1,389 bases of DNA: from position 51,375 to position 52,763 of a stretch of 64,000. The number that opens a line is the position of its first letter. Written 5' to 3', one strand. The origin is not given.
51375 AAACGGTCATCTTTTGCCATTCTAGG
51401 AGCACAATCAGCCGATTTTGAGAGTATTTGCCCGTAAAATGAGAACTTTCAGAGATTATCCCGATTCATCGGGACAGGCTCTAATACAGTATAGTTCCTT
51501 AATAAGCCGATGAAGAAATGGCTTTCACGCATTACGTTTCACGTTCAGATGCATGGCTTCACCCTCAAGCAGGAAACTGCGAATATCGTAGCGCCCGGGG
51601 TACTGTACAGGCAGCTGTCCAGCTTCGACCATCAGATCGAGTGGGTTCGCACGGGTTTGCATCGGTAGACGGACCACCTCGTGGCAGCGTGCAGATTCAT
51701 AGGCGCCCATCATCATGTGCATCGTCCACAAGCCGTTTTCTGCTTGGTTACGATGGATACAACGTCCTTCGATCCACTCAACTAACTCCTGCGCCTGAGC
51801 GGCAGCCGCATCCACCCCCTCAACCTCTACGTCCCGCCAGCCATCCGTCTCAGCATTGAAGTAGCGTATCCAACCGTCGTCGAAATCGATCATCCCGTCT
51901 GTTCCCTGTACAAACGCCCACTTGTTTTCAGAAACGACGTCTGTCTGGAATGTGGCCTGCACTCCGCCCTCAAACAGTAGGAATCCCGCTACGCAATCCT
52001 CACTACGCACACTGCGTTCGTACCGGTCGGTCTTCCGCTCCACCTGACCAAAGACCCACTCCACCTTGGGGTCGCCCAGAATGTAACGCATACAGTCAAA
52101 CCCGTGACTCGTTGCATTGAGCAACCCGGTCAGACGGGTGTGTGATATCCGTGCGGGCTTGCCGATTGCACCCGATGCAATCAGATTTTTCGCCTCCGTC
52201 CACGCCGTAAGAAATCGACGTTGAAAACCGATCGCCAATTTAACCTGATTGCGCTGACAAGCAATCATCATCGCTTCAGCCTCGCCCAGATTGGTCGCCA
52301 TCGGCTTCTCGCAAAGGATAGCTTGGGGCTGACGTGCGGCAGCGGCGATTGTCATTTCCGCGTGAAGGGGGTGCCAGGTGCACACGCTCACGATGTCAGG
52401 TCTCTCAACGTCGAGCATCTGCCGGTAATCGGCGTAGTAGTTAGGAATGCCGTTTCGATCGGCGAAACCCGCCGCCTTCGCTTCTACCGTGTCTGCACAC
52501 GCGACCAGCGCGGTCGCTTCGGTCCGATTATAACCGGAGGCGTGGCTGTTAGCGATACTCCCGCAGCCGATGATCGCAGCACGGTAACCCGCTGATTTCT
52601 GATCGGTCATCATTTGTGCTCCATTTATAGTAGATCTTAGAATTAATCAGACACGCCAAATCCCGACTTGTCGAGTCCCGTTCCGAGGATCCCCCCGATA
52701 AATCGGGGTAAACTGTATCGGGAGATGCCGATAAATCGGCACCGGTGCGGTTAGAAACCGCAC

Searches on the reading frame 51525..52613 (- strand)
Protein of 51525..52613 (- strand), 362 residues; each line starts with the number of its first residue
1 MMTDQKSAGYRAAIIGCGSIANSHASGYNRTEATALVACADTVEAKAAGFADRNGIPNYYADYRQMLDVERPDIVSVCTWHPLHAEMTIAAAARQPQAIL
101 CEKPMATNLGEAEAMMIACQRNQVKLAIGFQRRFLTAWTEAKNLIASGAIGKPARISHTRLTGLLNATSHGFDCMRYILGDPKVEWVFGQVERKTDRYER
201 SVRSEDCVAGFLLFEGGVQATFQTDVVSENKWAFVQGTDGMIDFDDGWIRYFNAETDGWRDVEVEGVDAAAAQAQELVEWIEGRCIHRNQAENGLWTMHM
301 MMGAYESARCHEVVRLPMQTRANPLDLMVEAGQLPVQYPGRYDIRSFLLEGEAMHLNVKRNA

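Call 12: search_protein_families(library=pfam, proteins=[window:51525-52613:-])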
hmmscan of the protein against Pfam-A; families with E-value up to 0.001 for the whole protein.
window:51525-52613:- (362 aa): 3 families
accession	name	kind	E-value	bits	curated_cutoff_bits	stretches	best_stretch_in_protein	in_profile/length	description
PF01408.29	GFO_IDH_MocA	-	1.9e-25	90.3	24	1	11-130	2-120/120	Oxidoreductase family, NAD-binding Rossmann fold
PF22725.1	GFO_IDH_MocA_C3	-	1.7e-09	38.2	27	1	164-242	46-123/124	GFO/IDH/MocA C-terminal domain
PF02894.22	GFO_IDH_MocA_C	-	6.7e-07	29.8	22.9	1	164-311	43-213/218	Oxidoreductase family, C-terminal alpha/beta domain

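Call 13: find_encoding_contigs(protein=window:51525-52613:-, flank=10000, max_places=6)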
Protein window:51525-52613:- (362 aa): no gene with exactly this product is on record in the collection.

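Call 14: find_homologous_proteins(query=window:51525-52613:-, max_evalue=1e-30)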
Query window:51525-52613:- (362 aa): 1966 proteins with E <= 1e-30 among 7344 candidates; the best 120 are listed.
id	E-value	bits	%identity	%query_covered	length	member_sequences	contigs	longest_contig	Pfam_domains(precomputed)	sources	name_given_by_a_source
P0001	1.1e-228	776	92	100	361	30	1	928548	PF01408.29,PF22725.2,PF02894.23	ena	-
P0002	8.1e-222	754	90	100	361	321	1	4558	PF01408.29,PF22725.2,PF02894.23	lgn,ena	-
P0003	9.4e-195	665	80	98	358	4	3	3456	PF01408.29,PF22725.2,PF02894.23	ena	-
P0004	2.9e-194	663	79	96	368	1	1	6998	PF01408.29,PF22725.2,PF02894.23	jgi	jgi:predicted dehydrogenase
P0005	2.9e-191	653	81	97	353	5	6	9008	PF01408.29,PF22725.2,PF02894.23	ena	-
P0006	4.0e-187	640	78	96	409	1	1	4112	PF01408.29,PF22725.2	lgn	-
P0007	1.7e-186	637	78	98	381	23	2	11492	PF01408.29,PF22725.2,PF02894.23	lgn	-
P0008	6.8e-183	626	76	96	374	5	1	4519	PF01408.29,PF22725.2,PF02894.23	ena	-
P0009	2.9e-182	624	74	98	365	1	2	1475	PF01408.29,PF22725.2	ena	-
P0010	9.7e-182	622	75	97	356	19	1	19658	PF01408.29,PF22725.2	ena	-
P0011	4.0e-181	620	76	96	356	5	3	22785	PF01408.29,PF22725.2,PF02894.23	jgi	jgi:predicted dehydrogenase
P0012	1.7e-180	618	74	99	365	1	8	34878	PF01408.29,PF22725.2,PF02894.23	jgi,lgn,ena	-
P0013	3.9e-180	617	74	98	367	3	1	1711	PF01408.29,PF22725.2,PF02894.23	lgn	-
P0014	5.8e-178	609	74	97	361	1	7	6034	PF01408.29,PF22725.2,PF02894.23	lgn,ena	-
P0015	1.7e-175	601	71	98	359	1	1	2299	PF01408.29,PF22725.2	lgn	-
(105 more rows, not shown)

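Call 15: find_encoding_contigs(protein=P0001, flank=10000, max_places=4)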
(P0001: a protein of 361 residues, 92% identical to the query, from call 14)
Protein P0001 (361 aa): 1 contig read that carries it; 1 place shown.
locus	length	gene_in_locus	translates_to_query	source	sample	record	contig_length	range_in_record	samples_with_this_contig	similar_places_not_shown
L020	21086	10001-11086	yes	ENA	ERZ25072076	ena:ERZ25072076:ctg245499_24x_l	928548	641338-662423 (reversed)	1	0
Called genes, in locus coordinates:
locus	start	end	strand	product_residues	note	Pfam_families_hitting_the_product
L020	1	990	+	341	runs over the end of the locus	PF03544:TonB_C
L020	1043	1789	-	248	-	PF00106:adh_short, PF08659:KR, PF13561:adh_short_C2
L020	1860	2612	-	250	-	-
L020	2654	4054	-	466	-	-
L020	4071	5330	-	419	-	PF13378:MR_MLE_C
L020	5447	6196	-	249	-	PF05721:PhyH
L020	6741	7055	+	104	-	-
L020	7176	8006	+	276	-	PF02668:TauD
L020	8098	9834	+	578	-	-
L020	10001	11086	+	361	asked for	PF01408:GFO_IDH_MocA, PF02894:GFO_IDH_MocA_C (weak), PF22725:GFO_IDH_MocA_C3 (weak)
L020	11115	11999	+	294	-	PF03328:HpcH_HpaI, PF15617:C-C_Bond_Lyase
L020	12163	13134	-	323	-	PF00158:Sigma54_activat, PF14532:Sigma54_activ_2, PF07724:AAA_2, PF07728:AAA_5, PF25601:AAA_lid_14, PF02954:HTH_8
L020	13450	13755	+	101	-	-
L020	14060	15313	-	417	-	PF13546:DDE_5, PF01609:DDE_Tnp_1, PF13701:DDE_Tnp_1_4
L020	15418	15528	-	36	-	-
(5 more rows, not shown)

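Call 16: find_encoding_contigs(protein=P0002, flank=10000, max_places=4)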
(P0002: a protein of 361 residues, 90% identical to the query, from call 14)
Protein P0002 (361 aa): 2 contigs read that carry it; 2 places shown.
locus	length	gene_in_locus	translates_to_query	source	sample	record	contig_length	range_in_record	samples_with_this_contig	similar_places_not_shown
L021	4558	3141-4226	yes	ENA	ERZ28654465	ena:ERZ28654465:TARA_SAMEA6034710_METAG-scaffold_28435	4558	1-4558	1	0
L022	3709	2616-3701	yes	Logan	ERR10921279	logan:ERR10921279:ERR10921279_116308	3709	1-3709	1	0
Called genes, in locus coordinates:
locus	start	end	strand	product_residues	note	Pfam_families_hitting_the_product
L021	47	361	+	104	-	-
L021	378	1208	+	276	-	PF02668:TauD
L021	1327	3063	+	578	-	-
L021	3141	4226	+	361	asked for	PF01408:GFO_IDH_MocA, PF02894:GFO_IDH_MocA_C (faint), PF22725:GFO_IDH_MocA_C3 (faint)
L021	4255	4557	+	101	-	?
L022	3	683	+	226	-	?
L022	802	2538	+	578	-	-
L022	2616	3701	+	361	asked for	PF01408:GFO_IDH_MocA, PF02894:GFO_IDH_MocA_C (faint), PF22725:GFO_IDH_MocA_C3 (faint)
